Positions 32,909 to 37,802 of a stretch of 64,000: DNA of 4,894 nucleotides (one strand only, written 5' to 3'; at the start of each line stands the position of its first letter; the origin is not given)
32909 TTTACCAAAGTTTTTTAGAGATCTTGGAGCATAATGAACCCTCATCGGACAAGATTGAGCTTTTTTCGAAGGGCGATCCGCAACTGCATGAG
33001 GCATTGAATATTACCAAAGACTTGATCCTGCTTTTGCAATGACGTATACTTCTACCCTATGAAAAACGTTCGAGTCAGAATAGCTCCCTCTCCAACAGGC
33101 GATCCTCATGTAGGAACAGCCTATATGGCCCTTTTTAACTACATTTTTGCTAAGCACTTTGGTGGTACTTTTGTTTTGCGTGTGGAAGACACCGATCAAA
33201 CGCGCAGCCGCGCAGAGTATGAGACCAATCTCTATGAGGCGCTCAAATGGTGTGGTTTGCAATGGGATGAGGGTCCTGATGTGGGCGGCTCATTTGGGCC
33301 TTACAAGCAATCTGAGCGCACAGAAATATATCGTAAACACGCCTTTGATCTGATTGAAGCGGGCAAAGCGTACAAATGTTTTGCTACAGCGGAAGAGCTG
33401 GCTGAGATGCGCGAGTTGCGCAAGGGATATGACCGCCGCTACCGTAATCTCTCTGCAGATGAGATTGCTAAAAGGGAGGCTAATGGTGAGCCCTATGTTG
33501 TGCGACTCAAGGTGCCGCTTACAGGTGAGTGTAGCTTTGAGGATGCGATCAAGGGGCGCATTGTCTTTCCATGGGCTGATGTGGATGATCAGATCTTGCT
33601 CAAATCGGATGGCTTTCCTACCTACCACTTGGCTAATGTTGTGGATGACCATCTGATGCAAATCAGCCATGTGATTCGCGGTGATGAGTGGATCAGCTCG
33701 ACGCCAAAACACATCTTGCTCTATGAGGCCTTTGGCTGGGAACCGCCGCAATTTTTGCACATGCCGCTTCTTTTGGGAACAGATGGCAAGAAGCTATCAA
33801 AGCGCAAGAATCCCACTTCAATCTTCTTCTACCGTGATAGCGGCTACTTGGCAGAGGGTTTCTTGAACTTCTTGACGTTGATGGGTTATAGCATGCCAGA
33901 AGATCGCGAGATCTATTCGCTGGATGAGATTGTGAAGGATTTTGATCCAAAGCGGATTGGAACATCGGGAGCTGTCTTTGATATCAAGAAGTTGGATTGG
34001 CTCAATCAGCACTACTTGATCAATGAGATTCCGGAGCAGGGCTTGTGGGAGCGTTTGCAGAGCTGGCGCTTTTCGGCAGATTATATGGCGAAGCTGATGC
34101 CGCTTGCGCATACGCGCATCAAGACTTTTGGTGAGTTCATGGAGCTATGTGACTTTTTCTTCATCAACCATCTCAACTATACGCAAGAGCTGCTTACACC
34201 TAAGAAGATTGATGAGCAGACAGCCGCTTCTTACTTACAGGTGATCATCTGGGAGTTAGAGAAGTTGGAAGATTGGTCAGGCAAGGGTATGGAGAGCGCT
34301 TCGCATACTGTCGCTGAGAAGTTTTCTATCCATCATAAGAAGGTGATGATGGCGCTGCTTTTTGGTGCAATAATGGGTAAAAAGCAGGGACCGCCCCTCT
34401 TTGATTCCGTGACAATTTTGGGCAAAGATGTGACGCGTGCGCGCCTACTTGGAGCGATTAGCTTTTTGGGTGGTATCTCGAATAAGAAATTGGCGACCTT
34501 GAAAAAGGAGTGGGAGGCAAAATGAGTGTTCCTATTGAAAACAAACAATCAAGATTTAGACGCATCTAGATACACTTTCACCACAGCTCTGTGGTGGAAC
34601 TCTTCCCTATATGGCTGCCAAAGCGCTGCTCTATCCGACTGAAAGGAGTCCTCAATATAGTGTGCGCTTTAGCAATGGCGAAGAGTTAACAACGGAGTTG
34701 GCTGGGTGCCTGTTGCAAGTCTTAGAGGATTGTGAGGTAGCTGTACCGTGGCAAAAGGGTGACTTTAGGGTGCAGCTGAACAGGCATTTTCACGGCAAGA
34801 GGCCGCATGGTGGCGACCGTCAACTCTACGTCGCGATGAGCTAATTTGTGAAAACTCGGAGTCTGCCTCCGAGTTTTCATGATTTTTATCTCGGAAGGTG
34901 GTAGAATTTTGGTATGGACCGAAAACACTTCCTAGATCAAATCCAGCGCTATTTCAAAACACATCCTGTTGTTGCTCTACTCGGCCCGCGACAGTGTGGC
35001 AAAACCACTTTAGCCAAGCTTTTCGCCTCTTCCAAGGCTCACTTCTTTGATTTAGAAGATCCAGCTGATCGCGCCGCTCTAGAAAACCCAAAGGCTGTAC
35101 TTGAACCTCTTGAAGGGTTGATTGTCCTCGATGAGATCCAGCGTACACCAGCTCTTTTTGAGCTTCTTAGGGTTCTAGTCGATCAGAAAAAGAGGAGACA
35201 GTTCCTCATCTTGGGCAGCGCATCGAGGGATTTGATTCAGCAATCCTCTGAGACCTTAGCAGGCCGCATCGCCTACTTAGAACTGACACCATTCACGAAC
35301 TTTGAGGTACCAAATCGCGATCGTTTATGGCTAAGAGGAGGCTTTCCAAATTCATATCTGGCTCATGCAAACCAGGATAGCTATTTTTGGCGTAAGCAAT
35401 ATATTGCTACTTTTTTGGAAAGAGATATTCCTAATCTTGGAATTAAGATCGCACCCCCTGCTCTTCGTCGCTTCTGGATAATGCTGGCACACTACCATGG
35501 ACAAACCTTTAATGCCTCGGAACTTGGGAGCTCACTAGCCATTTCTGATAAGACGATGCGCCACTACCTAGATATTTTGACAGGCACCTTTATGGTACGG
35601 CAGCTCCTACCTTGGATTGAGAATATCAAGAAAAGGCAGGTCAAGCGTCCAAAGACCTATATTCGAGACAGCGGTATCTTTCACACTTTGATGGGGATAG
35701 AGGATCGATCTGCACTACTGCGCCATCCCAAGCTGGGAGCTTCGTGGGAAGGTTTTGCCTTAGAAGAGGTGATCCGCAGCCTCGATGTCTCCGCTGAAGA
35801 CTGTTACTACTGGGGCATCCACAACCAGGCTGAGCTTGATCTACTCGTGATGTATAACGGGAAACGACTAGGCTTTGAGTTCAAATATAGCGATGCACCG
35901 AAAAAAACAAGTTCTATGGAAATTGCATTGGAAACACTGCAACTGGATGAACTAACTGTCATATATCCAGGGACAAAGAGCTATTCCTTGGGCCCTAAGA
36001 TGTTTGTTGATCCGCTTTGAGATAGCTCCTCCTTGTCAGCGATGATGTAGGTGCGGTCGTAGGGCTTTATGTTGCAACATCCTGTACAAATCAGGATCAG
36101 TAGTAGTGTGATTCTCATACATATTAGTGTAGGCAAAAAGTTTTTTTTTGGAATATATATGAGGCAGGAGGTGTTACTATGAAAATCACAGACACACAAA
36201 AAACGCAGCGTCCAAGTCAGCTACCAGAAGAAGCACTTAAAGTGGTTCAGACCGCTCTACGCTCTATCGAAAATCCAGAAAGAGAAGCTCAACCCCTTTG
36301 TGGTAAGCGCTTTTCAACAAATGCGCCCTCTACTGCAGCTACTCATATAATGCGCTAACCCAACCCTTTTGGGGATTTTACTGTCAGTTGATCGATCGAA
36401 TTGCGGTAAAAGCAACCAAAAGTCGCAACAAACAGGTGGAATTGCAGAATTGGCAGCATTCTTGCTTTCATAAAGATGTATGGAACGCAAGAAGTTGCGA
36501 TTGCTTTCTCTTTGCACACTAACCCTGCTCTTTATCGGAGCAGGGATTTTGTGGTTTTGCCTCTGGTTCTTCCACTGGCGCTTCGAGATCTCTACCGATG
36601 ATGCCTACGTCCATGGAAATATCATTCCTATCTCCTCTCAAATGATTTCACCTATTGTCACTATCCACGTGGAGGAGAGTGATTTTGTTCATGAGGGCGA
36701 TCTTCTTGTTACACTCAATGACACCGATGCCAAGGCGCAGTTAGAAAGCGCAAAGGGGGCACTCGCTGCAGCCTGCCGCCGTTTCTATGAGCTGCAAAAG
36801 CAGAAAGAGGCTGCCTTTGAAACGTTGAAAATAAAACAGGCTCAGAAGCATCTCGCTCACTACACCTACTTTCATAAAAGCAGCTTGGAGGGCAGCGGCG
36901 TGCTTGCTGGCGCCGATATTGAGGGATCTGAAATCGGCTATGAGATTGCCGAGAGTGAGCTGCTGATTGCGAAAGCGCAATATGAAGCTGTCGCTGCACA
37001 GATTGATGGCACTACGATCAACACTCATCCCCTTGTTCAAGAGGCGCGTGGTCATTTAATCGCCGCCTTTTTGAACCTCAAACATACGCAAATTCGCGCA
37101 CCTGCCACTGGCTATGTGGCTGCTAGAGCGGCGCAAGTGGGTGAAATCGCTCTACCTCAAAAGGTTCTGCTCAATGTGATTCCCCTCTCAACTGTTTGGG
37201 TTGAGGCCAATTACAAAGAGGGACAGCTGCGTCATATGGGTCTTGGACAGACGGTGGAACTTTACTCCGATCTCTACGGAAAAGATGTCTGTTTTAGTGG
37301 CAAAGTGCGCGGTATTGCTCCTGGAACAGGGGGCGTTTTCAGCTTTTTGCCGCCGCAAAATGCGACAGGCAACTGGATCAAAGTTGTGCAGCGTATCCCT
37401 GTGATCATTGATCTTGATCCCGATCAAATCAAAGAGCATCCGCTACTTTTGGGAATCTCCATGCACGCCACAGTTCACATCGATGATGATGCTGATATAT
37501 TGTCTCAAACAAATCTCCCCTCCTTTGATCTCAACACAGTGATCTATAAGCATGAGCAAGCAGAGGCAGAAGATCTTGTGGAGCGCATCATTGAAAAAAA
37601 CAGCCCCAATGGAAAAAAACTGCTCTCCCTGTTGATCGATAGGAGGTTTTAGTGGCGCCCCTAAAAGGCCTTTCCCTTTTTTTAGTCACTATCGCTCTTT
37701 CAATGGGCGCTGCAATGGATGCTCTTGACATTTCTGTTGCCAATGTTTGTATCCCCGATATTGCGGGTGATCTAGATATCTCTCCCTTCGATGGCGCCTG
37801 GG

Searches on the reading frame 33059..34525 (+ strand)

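Call 46: search_protein_families(library=pfam, max_evalue=0.000001, proteins=[window:33059-34525:+])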
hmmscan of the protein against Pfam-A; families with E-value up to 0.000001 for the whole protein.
window:33059-34525:+ (488 aa): 2 families
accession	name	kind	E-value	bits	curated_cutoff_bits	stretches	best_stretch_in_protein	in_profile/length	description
PF00749.27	tRNA-synt_1c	-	4e-106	354.9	23.4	1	3-314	1-314/314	tRNA synthetases class I (E and Q), catalytic domain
PF19269.4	Anticodon_2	-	7e-29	101.5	23.6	1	330-466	3-140/141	Anticodon binding domain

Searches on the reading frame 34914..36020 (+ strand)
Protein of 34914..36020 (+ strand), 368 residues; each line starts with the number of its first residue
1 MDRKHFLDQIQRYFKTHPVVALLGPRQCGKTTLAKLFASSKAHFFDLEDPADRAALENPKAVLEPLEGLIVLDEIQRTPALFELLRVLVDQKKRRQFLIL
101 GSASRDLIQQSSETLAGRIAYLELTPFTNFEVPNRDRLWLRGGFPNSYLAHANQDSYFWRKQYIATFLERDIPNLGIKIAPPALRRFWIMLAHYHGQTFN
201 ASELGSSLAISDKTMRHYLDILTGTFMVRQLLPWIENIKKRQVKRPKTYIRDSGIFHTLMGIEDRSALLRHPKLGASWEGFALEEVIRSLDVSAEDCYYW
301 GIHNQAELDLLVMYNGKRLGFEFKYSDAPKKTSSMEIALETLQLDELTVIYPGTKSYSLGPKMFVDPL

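Call 46: search_protein_families(library=pfam, max_evalue=0.000001, proteins=[window:34914-36020:+])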
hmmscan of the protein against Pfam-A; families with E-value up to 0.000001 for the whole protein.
window:34914-36020:+ (368 aa): 2 families
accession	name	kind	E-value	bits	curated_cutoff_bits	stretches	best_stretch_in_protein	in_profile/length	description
PF13635.12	DUF4143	-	4.2e-41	140.8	28.1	1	169-326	1-160/160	Domain of unknown function (DUF4143)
PF13173.12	AAA_14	-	1.3e-26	93.6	27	1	17-130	2-126/129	AAA domain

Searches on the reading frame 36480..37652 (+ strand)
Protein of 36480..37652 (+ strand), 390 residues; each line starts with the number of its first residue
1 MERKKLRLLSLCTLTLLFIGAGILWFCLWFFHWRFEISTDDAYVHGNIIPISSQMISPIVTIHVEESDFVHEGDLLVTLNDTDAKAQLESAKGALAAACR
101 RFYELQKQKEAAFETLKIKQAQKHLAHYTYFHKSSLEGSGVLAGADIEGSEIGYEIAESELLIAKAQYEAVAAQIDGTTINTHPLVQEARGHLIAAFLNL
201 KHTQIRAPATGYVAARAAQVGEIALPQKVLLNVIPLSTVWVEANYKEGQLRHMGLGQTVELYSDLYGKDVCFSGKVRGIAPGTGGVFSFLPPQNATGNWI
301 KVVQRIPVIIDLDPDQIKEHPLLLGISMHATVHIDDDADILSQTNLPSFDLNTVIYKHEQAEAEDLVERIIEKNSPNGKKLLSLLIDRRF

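Call 46: search_protein_families(library=pfam, max_evalue=0.000001, proteins=[window:36480-37652:+])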
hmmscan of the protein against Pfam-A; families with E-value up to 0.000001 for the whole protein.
window:36480-37652:+ (390 aa): 3 families
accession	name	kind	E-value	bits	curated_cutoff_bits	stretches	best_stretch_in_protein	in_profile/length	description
PF00529.27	CusB_dom_1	-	3.7e-13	50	26.5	1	233-332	12-87/89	Cation efflux system protein CusB domain 1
PF16576.10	HlyD_D23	-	5.5e-13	49.1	30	1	201-281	107-186/214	Barrel-sandwich domain of CusB or HlyD membrane-fusion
PF13437.12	HlyD_3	-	2.1e-12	48.2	22.2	1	204-316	1-97/106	HlyD family secretion protein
